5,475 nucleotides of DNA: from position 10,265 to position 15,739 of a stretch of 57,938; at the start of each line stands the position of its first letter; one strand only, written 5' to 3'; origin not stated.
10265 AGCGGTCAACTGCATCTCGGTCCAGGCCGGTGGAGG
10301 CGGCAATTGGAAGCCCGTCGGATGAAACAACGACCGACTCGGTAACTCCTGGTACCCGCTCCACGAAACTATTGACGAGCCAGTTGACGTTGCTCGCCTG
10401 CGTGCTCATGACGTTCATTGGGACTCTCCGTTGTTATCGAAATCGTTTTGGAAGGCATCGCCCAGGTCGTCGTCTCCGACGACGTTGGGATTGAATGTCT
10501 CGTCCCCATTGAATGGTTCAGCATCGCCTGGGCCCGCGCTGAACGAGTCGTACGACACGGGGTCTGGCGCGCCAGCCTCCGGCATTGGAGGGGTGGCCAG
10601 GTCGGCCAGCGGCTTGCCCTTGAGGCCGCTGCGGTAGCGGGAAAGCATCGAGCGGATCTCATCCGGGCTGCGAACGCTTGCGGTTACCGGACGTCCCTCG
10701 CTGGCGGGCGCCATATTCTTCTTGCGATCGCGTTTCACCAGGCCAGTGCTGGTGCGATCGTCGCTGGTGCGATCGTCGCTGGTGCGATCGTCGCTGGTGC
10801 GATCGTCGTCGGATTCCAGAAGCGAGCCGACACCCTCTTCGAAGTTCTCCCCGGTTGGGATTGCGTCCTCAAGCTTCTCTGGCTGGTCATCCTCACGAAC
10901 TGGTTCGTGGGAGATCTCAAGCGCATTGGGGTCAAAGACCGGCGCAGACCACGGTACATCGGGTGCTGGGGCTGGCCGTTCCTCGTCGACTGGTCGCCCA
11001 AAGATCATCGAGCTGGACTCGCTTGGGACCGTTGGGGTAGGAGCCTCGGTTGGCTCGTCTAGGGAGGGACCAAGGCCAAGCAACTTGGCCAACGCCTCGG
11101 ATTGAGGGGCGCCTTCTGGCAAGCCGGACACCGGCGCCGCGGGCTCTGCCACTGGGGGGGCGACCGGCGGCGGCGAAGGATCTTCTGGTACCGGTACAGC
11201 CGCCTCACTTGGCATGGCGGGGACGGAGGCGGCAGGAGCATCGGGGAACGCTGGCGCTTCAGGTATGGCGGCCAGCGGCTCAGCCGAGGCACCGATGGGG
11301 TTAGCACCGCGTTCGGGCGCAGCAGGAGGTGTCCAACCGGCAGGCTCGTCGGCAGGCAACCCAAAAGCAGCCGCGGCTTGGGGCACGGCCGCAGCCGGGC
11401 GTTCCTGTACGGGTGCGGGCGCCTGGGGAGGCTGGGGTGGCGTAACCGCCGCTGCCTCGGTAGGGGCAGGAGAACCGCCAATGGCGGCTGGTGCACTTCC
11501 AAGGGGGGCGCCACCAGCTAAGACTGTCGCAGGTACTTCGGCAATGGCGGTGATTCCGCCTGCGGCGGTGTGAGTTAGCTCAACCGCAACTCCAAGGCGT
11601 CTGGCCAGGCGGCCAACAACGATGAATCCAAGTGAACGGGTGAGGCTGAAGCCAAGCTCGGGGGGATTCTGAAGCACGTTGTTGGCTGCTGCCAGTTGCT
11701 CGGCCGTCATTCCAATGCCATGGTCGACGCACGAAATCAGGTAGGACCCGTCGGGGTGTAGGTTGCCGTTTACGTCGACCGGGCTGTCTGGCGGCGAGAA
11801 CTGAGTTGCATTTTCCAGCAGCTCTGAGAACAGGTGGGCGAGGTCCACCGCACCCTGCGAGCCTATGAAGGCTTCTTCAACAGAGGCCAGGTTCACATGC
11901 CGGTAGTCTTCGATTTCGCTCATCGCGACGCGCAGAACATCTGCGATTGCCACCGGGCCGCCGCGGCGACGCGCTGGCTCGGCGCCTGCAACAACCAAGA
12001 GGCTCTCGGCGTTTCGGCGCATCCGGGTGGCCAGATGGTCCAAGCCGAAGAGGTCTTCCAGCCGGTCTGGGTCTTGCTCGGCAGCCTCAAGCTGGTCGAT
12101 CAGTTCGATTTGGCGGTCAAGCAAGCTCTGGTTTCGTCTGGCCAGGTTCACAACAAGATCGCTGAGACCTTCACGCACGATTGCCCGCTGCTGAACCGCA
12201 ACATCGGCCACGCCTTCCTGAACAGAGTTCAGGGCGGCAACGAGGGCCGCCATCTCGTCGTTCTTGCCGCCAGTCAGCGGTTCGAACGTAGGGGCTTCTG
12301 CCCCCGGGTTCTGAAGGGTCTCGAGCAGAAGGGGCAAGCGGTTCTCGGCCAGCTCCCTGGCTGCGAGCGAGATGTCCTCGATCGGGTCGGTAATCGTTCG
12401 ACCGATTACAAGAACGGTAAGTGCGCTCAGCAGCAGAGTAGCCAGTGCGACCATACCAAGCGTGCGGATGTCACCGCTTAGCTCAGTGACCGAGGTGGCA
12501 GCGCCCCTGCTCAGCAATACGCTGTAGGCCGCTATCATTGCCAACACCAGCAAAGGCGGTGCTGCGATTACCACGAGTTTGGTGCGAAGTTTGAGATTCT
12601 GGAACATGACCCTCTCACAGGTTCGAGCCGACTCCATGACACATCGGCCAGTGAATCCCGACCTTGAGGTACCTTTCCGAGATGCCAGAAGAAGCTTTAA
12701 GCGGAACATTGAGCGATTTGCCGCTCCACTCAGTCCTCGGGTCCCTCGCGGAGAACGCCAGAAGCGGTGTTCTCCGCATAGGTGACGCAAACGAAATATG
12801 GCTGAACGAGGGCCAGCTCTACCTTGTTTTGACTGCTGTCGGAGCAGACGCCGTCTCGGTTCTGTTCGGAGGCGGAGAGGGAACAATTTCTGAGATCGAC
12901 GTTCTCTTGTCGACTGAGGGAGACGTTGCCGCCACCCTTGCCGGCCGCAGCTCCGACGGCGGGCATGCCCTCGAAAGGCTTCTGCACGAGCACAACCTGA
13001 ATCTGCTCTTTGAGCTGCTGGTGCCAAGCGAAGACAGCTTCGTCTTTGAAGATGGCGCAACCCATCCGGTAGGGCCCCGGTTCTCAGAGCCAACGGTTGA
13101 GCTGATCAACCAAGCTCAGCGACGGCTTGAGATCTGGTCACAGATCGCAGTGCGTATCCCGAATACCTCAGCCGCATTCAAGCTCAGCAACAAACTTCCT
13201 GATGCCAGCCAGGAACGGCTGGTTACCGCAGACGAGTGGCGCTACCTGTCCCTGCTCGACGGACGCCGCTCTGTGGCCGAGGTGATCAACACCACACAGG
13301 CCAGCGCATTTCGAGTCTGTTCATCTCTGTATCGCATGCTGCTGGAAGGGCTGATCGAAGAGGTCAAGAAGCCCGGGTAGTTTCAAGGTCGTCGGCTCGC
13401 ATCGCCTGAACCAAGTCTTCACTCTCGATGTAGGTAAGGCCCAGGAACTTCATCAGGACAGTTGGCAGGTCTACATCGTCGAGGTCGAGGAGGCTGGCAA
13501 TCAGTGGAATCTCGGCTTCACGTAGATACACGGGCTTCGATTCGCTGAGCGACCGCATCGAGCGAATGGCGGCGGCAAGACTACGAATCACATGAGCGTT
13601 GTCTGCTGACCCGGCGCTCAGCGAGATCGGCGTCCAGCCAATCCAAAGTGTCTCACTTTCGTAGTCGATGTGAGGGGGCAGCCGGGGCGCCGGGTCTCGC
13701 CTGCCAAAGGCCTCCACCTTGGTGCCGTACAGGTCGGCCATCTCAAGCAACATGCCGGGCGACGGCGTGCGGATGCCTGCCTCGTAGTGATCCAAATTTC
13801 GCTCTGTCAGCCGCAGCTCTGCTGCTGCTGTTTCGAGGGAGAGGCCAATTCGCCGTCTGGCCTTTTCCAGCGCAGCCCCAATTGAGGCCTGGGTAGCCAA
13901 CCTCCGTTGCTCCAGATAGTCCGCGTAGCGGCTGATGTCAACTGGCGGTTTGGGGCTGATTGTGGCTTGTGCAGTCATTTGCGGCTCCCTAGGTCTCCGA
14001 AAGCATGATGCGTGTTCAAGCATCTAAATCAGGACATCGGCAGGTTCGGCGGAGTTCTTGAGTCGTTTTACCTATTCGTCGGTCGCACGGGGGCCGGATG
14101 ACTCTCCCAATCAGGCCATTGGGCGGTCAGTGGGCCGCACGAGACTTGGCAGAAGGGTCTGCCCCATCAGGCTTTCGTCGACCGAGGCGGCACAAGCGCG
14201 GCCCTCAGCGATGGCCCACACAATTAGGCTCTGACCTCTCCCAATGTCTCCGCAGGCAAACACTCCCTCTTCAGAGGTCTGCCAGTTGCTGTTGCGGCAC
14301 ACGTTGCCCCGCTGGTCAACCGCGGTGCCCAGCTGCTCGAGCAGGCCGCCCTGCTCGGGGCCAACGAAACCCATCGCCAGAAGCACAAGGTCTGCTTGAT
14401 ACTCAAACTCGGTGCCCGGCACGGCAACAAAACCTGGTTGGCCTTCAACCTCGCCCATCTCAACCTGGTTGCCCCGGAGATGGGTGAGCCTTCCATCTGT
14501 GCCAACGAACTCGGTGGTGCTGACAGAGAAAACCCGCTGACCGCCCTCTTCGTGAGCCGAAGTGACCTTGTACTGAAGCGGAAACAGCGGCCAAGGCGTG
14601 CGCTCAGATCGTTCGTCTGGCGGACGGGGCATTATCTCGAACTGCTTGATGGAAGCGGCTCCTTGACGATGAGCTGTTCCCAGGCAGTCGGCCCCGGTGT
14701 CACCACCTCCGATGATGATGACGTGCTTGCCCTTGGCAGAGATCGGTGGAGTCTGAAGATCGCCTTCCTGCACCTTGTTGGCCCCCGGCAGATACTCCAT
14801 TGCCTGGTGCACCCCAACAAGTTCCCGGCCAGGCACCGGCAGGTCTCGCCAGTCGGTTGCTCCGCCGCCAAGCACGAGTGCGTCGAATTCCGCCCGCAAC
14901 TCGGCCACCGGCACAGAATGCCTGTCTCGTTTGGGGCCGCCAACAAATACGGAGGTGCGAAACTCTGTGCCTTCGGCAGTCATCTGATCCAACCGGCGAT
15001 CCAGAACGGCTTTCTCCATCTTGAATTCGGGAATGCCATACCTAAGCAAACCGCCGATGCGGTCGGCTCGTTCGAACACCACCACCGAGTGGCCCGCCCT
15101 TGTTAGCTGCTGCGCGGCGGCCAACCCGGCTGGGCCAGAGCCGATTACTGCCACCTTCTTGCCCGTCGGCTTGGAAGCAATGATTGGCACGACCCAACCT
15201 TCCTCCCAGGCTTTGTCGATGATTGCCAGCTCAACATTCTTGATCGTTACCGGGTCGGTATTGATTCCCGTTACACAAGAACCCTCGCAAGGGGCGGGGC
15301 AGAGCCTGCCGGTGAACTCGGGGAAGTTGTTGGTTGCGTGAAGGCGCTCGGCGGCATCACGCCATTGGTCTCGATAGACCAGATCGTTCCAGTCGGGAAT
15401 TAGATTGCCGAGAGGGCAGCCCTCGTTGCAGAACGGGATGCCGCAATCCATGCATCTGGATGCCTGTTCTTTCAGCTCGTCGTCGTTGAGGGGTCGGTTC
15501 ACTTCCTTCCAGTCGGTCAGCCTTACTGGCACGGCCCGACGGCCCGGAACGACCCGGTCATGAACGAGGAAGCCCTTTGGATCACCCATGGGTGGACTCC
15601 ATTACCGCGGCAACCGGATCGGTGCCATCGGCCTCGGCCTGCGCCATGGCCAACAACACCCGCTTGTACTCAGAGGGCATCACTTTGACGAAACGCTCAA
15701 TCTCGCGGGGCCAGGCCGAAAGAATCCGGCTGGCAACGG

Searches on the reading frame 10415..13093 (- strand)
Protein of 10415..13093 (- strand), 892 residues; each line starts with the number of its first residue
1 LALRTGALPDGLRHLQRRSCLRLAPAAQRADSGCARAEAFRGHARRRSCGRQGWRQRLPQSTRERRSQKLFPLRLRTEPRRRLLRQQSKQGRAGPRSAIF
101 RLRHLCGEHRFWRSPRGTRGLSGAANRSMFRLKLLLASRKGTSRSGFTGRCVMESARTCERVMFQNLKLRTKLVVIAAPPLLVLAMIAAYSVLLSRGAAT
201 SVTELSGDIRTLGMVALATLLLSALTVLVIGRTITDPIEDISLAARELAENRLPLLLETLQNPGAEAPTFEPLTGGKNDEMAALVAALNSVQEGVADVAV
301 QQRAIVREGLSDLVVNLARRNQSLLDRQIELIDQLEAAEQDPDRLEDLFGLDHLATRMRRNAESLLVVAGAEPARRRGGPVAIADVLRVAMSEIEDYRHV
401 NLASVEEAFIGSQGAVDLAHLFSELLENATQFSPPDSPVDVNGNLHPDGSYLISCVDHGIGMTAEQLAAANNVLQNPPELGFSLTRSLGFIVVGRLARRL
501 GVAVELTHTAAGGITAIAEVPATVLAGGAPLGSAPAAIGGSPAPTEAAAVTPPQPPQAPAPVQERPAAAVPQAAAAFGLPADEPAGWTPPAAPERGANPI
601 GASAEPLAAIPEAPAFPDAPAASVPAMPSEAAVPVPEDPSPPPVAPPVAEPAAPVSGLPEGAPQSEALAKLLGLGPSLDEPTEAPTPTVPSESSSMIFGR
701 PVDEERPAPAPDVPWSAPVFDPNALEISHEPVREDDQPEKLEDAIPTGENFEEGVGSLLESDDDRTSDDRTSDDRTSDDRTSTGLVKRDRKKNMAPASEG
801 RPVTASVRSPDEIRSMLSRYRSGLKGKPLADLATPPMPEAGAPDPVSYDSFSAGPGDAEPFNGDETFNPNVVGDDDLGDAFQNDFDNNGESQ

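Call 43: search_protein_families(library=pfam, proteins=[window:10415-13093:-], max_evalue=0.0001)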
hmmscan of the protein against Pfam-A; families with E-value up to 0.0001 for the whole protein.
window:10415-13093:- (892 aa): 1 family
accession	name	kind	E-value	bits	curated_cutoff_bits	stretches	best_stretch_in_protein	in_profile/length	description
PF02518.31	HATPase_c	-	1.5e-07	32.2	26.4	1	416-522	4-109/111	Histidine kinase-, DNA gyrase B-, and HSP90-like ATPase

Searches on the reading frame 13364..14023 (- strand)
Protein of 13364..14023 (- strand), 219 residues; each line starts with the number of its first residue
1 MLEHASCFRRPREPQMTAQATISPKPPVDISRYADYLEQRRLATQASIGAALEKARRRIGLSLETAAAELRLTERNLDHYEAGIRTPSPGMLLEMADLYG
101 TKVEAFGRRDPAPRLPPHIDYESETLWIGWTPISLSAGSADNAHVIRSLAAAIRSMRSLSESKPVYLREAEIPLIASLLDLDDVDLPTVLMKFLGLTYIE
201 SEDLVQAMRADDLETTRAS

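Call 43: search_protein_families(library=pfam, proteins=[window:13364-14023:-], max_evalue=0.0001)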
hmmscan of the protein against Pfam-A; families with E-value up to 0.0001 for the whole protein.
window:13364-14023:- (219 aa): 2 families
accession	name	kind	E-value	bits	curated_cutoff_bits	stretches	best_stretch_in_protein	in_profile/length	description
PF13560.12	HTH_31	-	2.7e-09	37.7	27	1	48-103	2-58/64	Helix-turn-helix domain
PF01381.28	HTH_3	-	4.1e-08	33.6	23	1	52-104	1-53/55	Helix-turn-helix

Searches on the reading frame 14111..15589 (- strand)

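Call 43: search_protein_families(library=pfam, proteins=[window:14111-15589:-], max_evalue=0.0001)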
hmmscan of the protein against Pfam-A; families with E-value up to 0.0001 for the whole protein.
window:14111-15589:- (492 aa): 13 families
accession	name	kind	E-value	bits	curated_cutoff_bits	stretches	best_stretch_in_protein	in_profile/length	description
PF07992.20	Pyr_redox_2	-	3.6e-27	96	26.1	1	144-463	1-291/291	Pyridine nucleotide-disulphide oxidoreductase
PF14691.11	Fer4_20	-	1.4e-25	89.8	25.8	1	24-131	2-112/113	Dihydroprymidine dehydrogenase domain II, 4Fe-4S cluster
PF13450.12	NAD_binding_8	-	1.2e-10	41.9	21.9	1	148-182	1-35/68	NAD(P)-binding Rossmann-like domain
PF00070.33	Pyr_redox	-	3.9e-09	37.3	22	1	145-179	1-35/82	Pyridine nucleotide-disulphide oxidoreductase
PF01593.30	Amino_oxidase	-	1.9e-08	34.4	19.8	1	154-183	2-31/443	Flavin containing amine oxidoreductase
PF12831.13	FAD_oxidored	-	1.1e-07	31.9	27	1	146-184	2-40/416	FAD dependent oxidoreductase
PF01266.30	DAO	-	1e-06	29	27.9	1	145-186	1-50/353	FAD dependent oxidoreductase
PF03486.20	HI0933_like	-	1.3e-06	28.5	50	1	145-179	2-36/244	HI0933-like protein Rossmann domain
PF13738.12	Pyr_redox_3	-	4.8e-06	26.5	30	0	148-179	2-33/305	Pyridine nucleotide-disulphide oxidoreductase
PF00890.30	FAD_binding_2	-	9.2e-06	25.5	20.4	1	146-180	2-36/414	FAD binding domain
PF01494.25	FAD_binding_3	-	1.9e-05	24.5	22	1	145-176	3-34/349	FAD binding domain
PF13241.12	NAD_binding_7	-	5.6e-05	24.1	22.1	0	138-175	2-39/104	Putative NAD(P)-binding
PF00743.25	FMO-like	-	6.1e-05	22.1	22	0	144-184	2-42/532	Flavin-binding monooxygenase-like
